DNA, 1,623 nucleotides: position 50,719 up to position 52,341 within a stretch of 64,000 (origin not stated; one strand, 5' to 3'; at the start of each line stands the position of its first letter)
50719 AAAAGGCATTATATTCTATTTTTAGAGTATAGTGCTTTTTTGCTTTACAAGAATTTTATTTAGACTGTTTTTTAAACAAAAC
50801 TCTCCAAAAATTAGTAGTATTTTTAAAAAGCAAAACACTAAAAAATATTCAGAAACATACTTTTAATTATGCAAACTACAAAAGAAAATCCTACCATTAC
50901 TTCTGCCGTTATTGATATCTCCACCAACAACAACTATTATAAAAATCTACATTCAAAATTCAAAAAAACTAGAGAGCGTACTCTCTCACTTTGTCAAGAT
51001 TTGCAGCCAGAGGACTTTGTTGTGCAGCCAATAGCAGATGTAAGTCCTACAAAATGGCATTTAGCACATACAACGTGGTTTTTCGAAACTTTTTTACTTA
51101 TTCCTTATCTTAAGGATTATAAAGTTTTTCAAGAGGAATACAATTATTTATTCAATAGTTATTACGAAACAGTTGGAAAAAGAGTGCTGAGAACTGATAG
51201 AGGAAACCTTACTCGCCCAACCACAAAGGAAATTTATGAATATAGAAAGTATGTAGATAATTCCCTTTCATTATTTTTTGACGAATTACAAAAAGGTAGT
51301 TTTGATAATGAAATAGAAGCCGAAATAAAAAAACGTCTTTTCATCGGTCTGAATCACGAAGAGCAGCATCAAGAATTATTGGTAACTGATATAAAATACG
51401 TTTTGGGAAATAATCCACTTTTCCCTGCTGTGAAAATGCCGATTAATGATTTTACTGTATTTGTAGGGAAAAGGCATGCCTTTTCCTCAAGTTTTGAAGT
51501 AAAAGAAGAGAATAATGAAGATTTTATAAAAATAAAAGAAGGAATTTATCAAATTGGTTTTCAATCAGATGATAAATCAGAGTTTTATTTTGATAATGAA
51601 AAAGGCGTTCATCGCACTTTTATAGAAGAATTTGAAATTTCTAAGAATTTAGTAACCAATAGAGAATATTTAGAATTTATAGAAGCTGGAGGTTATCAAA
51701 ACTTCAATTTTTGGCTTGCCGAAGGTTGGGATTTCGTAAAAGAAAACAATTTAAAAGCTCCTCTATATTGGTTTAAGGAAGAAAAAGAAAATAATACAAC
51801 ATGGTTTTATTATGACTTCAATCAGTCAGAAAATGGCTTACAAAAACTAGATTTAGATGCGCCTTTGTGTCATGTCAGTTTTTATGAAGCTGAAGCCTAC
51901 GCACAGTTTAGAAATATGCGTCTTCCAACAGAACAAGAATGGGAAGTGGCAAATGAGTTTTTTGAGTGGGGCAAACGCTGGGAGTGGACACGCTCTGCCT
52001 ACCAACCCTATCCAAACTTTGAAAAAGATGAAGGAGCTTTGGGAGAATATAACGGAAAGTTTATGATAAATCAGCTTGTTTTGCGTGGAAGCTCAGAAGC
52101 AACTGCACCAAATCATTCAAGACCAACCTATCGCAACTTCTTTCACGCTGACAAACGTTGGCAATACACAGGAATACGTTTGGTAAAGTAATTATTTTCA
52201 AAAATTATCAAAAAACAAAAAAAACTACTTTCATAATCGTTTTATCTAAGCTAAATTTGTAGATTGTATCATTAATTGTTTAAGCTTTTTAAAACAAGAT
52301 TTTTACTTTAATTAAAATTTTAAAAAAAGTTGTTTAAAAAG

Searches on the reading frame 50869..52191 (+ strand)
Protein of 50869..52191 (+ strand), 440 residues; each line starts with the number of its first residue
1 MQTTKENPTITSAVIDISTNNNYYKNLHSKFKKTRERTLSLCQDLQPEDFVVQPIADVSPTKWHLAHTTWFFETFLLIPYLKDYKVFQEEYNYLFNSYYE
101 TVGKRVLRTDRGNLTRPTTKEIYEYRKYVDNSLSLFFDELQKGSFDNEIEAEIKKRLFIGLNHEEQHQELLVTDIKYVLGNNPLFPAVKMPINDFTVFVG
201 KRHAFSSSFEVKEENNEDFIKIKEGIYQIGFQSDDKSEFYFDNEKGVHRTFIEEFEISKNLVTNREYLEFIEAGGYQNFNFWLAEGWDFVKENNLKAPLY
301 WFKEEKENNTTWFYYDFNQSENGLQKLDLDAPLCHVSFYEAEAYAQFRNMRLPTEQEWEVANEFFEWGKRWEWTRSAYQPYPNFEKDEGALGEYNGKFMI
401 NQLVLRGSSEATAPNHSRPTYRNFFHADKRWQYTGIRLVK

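Call 3: search_protein_families(library=pfam, proteins=[window:50869-52191:+])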
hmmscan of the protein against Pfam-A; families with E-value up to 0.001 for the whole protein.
window:50869-52191:+ (440 aa): 2 families
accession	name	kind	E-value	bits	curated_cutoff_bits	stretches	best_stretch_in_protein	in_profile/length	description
PF03781.23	FGE-sulfatase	-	1.1e-27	97.8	23.3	2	216-361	2-121/255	Sulfatase-modifying factor enzyme 1-like domain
PF12867.12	DinB_2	-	3.7e-09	37.5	24.8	1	31-169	2-126/128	DinB superfamily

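Call 22: search_protein_families(library=ncbifam, proteins=[window:50869-52191:+], max_evalue=0.01)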
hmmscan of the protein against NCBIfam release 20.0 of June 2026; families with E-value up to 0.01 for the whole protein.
window:50869-52191:+ (440 aa): 4 families
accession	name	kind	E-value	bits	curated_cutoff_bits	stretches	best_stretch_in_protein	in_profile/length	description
TIGR03440.2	egtB_TIGR03440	equivalog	2.3e-144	481.5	360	2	28-367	2-310/413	ergothioneine biosynthesis protein EgtB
NF041186.1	SenA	equivalog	1.2e-92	311.2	420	1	25-439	6-381/382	selenoneine synthase SenA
TIGR04344.1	ovoA_Nterm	equivalog_domain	1.6e-31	109.7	400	1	21-362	11-332/444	5-histidylcysteine sulfoxide synthase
TIGR04373.1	egtB_X_signatur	signature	4.6e-07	29.8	71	1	398-438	8-48/50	EgtB-related enzyme signature domain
